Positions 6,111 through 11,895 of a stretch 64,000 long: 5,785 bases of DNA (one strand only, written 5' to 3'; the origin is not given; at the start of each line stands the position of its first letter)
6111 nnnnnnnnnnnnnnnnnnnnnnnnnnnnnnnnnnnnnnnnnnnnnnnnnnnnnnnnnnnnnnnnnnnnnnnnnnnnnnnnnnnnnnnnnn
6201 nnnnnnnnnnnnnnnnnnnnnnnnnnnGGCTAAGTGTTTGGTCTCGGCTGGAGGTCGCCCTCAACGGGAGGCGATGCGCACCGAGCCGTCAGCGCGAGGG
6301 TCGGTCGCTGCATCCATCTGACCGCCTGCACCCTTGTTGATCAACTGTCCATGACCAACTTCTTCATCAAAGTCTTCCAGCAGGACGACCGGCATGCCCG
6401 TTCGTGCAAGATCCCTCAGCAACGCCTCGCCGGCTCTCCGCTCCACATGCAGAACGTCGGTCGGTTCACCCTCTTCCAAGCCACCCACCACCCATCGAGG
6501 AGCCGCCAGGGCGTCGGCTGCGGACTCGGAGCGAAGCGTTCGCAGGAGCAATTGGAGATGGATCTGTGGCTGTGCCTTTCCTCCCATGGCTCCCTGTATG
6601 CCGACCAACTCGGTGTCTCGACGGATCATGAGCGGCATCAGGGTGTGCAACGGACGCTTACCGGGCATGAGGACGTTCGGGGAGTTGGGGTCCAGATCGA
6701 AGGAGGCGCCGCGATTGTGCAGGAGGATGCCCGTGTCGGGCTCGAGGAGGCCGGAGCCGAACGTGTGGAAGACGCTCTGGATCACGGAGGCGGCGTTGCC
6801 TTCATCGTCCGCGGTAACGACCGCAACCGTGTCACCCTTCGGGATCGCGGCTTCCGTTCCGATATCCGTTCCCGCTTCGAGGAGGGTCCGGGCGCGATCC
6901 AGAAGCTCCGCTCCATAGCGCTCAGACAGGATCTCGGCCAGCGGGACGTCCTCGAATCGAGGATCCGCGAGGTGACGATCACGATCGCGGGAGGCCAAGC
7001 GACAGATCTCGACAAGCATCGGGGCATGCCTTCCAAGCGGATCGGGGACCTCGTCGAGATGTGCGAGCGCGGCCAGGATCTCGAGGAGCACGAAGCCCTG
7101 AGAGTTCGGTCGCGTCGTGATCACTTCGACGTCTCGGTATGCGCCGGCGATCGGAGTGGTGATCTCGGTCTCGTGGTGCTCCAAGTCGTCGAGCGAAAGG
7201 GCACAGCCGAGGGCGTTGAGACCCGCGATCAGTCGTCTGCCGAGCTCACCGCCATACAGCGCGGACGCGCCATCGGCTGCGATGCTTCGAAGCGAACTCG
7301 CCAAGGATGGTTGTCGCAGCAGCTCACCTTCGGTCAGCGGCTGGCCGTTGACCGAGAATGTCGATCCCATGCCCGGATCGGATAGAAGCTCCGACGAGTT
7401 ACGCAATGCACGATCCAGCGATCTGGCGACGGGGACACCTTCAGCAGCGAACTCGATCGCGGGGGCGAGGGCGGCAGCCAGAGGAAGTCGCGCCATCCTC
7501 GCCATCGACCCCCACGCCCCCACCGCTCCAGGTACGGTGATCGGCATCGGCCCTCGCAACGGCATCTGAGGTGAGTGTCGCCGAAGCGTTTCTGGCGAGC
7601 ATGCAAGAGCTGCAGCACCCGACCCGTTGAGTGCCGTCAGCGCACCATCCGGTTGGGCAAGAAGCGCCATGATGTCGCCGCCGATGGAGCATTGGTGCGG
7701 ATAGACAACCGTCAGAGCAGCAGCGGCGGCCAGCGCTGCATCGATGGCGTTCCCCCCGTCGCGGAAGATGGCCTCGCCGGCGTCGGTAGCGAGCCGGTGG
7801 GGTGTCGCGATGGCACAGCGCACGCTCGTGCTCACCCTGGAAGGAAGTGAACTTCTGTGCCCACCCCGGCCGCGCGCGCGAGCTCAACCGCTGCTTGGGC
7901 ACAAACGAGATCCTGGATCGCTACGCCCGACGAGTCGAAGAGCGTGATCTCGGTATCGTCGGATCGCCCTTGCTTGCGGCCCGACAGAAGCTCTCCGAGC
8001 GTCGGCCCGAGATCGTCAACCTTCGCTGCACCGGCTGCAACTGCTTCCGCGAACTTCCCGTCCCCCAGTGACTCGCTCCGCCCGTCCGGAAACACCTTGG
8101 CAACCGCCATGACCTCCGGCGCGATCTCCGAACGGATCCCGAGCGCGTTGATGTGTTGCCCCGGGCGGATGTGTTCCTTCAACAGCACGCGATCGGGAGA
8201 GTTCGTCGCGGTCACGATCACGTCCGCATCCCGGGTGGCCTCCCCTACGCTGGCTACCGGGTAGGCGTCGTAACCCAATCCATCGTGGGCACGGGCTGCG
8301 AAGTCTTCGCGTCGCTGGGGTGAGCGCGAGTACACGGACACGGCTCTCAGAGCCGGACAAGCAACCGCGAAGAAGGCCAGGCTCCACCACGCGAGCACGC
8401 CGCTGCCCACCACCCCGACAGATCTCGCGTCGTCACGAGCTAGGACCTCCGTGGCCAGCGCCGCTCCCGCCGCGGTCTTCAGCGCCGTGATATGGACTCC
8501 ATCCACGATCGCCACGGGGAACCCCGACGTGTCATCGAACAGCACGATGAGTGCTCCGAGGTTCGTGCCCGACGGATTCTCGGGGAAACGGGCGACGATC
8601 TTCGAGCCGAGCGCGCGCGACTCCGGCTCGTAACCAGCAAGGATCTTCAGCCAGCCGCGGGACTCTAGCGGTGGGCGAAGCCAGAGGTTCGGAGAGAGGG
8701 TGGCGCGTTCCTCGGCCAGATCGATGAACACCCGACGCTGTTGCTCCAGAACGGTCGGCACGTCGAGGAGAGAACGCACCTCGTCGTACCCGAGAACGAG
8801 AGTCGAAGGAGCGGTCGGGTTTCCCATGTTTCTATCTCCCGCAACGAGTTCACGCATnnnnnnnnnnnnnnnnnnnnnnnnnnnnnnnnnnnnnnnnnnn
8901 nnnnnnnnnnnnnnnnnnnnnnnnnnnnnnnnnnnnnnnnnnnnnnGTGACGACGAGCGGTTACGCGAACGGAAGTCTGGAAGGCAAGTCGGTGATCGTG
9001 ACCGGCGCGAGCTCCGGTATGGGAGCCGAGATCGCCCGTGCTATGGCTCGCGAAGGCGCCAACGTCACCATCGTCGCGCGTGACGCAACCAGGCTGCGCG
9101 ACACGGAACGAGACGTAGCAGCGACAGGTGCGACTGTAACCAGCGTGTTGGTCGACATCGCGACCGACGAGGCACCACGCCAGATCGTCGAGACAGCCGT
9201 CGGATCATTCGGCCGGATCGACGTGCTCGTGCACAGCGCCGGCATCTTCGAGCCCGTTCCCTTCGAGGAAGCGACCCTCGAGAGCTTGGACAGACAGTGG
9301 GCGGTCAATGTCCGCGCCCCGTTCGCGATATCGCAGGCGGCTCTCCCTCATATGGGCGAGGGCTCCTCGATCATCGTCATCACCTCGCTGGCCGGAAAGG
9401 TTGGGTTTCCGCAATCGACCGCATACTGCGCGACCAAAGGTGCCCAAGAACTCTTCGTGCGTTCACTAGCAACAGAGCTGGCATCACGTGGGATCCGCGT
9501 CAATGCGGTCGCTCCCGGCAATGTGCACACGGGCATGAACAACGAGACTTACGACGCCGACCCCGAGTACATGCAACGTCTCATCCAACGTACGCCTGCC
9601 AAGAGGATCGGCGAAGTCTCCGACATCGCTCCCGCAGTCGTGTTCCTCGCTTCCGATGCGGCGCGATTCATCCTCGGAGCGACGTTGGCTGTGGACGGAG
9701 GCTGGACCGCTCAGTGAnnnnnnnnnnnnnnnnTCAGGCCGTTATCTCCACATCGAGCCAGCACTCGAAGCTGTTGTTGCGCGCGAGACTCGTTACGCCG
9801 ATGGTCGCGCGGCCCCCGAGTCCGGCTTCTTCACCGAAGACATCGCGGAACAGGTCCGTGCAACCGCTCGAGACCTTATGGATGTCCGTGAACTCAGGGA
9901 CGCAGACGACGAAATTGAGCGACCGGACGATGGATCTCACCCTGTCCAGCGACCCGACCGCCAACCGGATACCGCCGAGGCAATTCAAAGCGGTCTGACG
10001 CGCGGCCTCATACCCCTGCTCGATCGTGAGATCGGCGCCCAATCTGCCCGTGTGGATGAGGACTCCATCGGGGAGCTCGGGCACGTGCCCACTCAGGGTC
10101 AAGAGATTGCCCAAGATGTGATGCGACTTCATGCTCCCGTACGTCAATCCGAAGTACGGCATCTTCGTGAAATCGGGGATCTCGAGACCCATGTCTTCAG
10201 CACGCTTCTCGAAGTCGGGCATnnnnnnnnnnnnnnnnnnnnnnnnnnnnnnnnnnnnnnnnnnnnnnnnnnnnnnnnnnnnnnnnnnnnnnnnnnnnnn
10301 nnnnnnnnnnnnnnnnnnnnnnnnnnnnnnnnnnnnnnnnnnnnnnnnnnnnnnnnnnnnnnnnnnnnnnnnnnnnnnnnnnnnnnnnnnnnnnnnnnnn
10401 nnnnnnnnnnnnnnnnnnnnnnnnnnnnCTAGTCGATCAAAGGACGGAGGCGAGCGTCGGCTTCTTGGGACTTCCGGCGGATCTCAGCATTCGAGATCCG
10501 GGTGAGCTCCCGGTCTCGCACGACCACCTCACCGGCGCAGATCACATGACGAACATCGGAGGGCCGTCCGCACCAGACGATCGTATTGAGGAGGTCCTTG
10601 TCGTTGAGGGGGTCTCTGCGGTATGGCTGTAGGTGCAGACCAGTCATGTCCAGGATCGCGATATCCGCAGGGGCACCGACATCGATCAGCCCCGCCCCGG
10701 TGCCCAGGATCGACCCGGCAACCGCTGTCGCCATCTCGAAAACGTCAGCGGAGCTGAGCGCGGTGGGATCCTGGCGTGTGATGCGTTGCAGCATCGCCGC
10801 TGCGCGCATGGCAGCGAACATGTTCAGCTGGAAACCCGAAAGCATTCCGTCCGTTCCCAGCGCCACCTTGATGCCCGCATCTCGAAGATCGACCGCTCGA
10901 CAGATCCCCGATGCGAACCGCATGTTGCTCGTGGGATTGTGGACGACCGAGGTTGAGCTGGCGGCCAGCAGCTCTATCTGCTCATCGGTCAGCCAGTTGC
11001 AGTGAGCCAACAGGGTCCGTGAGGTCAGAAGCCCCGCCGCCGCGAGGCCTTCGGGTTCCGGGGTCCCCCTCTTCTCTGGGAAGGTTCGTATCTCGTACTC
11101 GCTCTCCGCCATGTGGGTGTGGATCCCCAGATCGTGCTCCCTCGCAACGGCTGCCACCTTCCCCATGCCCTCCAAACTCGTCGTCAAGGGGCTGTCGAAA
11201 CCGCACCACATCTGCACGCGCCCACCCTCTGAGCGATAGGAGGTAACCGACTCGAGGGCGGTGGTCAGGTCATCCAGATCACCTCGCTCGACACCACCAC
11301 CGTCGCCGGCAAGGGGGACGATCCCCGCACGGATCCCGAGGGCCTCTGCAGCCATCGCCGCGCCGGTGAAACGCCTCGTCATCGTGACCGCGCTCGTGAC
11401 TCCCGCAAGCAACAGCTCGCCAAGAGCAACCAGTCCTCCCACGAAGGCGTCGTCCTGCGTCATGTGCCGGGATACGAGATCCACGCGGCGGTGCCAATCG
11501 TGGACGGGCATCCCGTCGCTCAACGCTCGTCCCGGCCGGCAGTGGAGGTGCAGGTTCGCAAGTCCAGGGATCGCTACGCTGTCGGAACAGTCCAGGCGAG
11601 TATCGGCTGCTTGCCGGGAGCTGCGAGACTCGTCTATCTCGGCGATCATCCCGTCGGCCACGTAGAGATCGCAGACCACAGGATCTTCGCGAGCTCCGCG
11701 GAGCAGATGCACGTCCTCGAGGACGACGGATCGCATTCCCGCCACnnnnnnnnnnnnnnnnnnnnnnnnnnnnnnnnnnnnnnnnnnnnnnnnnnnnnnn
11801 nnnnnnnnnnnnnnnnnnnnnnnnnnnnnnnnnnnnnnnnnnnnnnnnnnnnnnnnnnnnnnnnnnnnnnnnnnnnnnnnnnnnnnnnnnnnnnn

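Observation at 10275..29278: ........-core palindrome occurs five times, only in three promoter regions, ending next to a GntR/FadR regulator gene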

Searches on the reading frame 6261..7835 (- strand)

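Call 52: search_protein_families(library=pfam, proteins=[window:6261-7835:-], max_evalue=0.00001)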
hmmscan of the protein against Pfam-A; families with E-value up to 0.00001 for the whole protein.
window:6261-7835:- (524 aa): 1 family
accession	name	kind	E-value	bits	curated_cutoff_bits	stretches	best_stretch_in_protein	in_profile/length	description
PF01019.26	G_glu_transpept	-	6.4e-116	388.6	27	1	23-517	3-512/512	Gamma-glutamyltranspeptidase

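Call 60: search_protein_families(library=ncbifam, proteins=[window:6261-7835:-], max_evalue=1e-10)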
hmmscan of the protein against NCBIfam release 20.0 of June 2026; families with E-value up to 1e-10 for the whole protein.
window:6261-7835:- (524 aa): 2 families
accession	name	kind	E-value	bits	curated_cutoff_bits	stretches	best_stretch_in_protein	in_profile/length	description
TIGR00066.1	g_glut_trans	equivalog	5.1e-88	295.8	357.85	1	10-514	4-518/518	gamma-glutamyltransferase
NF007187.0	PRK09615.1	equivalog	1e-46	159.5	990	1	9-515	52-573/581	gamma-glutamyltransferase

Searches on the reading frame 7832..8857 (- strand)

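Call 8: search_protein_families(library=pfam, proteins=[window:7832-8857:-])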
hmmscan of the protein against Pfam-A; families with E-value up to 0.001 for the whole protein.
window:7832-8857:- (341 aa): 2 families
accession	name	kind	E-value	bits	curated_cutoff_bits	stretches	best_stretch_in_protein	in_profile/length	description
PF02423.21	OCD_Mu_crystall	-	4.1e-50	171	24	1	53-325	37-308/314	Ornithine cyclodeaminase/mu-crystallin family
PF01488.26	Shikimate_DH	-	9.3e-07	29.4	24.3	1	134-234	2-99/138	Shikimate / quinate 5-dehydrogenase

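Call 60: search_protein_families(library=ncbifam, proteins=[window:7832-8857:-], max_evalue=1e-10)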
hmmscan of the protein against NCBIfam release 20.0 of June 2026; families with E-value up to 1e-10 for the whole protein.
window:7832-8857:- (341 aa): 13 families
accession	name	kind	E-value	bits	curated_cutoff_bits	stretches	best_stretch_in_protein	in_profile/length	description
TIGR02371.1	ala_DH_arch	equivalog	3.6e-53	180.8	409.15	1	19-338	2-324/325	alanine dehydrogenase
NF006379.0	PRK08618.1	equivalog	1.2e-47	162.8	417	1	20-337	2-325/326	ornithine cyclodeaminase family protein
NF045643.1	ImmsucRedBhcD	equivalog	1.4e-47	162.6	500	1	27-338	9-321/321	iminosuccinate reductase BhcD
NF004793.0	PRK06141.1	equivalog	3.6e-46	157.6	322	1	25-327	7-311/314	bifunctional Delta(1)-pyrroline-2-carboxylate/Delta(1)-piperideine-2-carboxylate reductase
NF006141.0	PRK08291.1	equivalog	2.6e-43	148.3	408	1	36-336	22-328/330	cyclodeaminase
TIGR02992.1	ectoine_eutC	equivalog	2.9e-41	141.6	471.65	1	38-334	21-323/326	ectoine utilization protein EutC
TIGR03944.1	dehyd_SbnB_fam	equivalog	1.9e-40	138.9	326.9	1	77-337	62-325/327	2,3-diaminopropionate biosynthesis protein SbnB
NF005296.0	PRK06823.1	equivalog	6.9e-32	110.7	438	1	20-324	2-310/315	ornithine cyclodeaminase family protein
NF005762.1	PRK07589.1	equivalog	1.2e-29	103.3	350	1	82-340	64-322/334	ornithine cyclodeaminase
NF005603.0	PRK07340.1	equivalog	2.5e-20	73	266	1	23-326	8-302/307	delta(1)-pyrroline-2-carboxylate reductase family protein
NF004848.0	PRK06199.1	subfamily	1.6e-17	63.7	362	1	103-220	114-233/379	tyramine oxidase subunit B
NF005011.0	PRK06407.1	subfamily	1.2e-13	50.9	337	1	103-244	78-221/302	ornithine cyclodeaminase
NF045512.1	PyrPipCarbRedLhpI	equivalog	1.2e-12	47.6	400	1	102-324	81-294/298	bifunctional Delta(1)-pyrroline-2-carboxylate/Delta(1)-piperideine-2-carboxylate reductase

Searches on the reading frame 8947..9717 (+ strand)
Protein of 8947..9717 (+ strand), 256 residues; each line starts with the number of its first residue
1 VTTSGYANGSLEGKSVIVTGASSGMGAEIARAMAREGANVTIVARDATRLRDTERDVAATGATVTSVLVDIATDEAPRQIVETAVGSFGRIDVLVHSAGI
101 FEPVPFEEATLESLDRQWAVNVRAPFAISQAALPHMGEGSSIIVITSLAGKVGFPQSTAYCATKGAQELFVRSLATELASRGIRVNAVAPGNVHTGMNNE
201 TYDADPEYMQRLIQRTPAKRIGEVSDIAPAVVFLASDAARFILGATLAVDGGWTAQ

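Call 8: search_protein_families(library=pfam, proteins=[window:8947-9717:+])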
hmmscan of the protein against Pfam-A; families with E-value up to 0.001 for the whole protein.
window:8947-9717:+ (256 aa): 8 families
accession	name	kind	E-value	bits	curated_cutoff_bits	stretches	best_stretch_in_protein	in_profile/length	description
PF13561.12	adh_short_C2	-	3.6e-65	220.3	27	1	20-254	1-236/236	Enoyl-(Acyl carrier protein) reductase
PF00106.31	adh_short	-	1.1e-51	175.6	26.6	1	14-203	1-192/195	short chain dehydrogenase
PF08659.16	KR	-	1.8e-18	67.5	22.6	1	16-185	3-170/180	KR domain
PF23441.1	SDR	-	5.3e-10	39.5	27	1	11-252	5-254/258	SDR-like rossmann domain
PF13579.12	Glyco_trans_4_4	-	0.00015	22.6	29.7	0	27-67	8-45/158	Glycosyl transferase 4-like domain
PF01370.27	Epimerase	-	0.0002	21.3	20.9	1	16-135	1-105/240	NAD dependent epimerase/dehydratase family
PF04127.22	DFP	-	0.00021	21.6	22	0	18-61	23-65/186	DNA/pantothenate metabolism flavoprotein C-terminal domain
PF13439.12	Glyco_transf_4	-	0.0003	21.3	28.5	0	28-65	10-48/170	Glycosyltransferase Family 4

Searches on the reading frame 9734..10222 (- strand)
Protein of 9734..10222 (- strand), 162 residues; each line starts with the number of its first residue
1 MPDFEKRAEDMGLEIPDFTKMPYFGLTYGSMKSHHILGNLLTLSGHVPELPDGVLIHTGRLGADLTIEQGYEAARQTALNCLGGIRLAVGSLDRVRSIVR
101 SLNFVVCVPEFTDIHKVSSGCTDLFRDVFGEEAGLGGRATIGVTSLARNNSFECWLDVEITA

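Call 8: search_protein_families(library=pfam, proteins=[window:9734-10222:-])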
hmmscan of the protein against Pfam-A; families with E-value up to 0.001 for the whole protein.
window:9734-10222:- (162 aa): 1 family
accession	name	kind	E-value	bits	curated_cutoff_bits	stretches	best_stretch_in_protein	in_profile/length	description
PF14588.11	YjgF_endoribonc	-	3.2e-14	53.4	35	1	22-136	12-124/148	YjgF/chorismate_mutase-like, putative endoribonuclease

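Call 36: search_protein_families(library=ncbifam, proteins=[window:9734-10222:-], max_evalue=0.00001)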
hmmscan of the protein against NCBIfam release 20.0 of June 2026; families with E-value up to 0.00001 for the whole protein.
window:9734-10222:- (162 aa): 0 families

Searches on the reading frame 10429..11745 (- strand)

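Call 8: search_protein_families(library=pfam, proteins=[window:10429-11745:-])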
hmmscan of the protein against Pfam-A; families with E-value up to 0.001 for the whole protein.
window:10429-11745:- (438 aa): 2 families
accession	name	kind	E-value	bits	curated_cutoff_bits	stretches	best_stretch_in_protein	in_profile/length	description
PF01979.26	Amidohydro_1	-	2.1e-45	155.9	25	1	58-408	2-345/345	Amidohydrolase family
PF07969.17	Amidohydro_3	-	6.7e-15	56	29.7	1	191-409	261-472/472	Amidohydrolase family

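Call 36: search_protein_families(library=ncbifam, proteins=[window:10429-11745:-], max_evalue=0.00001)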
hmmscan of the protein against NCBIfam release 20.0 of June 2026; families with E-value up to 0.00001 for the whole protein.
window:10429-11745:- (438 aa): 28 families (the best 25 are shown)
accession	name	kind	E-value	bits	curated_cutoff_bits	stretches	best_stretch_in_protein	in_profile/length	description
NF004701.0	PRK06038.1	equivalog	2.3e-74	250.7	609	1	4-433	3-426/432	N-ethylammeline chlorohydrolase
NF005557.0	PRK07228.1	equivalog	1.3e-66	225.1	522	1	21-433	18-437/445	5'-deoxyadenosine deaminase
NF006252.0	PRK08393.1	equivalog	6.8e-66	223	617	1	6-429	2-419/424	N-ethylammeline chlorohydrolase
NF006549.0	PRK09045.1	equivalog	1.1e-60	205.6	540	1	27-434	32-440/444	TRZ/ATZ family hydrolase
NF006055.0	PRK08203.1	equivalog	1.3e-58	198.7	532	1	21-433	23-450/455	8-oxoguanine deaminase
NF004995.0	PRK06380.1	subfamily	2.1e-47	162.1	567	1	25-419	22-409/418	metal-dependent hydrolase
NF005540.0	PRK07203.1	equivalog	1.2e-43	149.4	444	1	25-433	22-438/444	putative aminohydrolase SsnA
NF004801.0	PRK06151.1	subfamily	2.5e-39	135.4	416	1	189-431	219-460/491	chlorohydrolase family protein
NF009059.0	PRK12393.1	equivalog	3.3e-38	131.6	543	1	192-433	221-455/460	amidohydrolase family protein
NF006681.0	PRK09229.1-2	equivalog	2.1e-37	128.9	362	1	190-419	213-435/451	formimidoylglutamate deiminase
TIGR03314.1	Se_ssnA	subfamily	3.8e-37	128.2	455.5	1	34-432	30-436/441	putative selenium metabolism protein SsnA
NF012037.0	PRK15493.1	equivalog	3.1e-36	125.1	779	1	43-417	42-417/435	bifunctional S-methyl-5'-thioadenosine deaminase/S-adenosylhomocysteine deaminase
TIGR02967.1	guan_deamin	equivalog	5.6e-33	114.5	375.4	1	187-400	181-396/401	guanine deaminase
NF006056.0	PRK08204.1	subfamily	2.3e-32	112.4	391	1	18-433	18-440/449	hypothetical protein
NF005211.0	PRK06687.1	equivalog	2.1e-31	109.1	703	1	44-413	42-413/419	TRZ/ATZ family protein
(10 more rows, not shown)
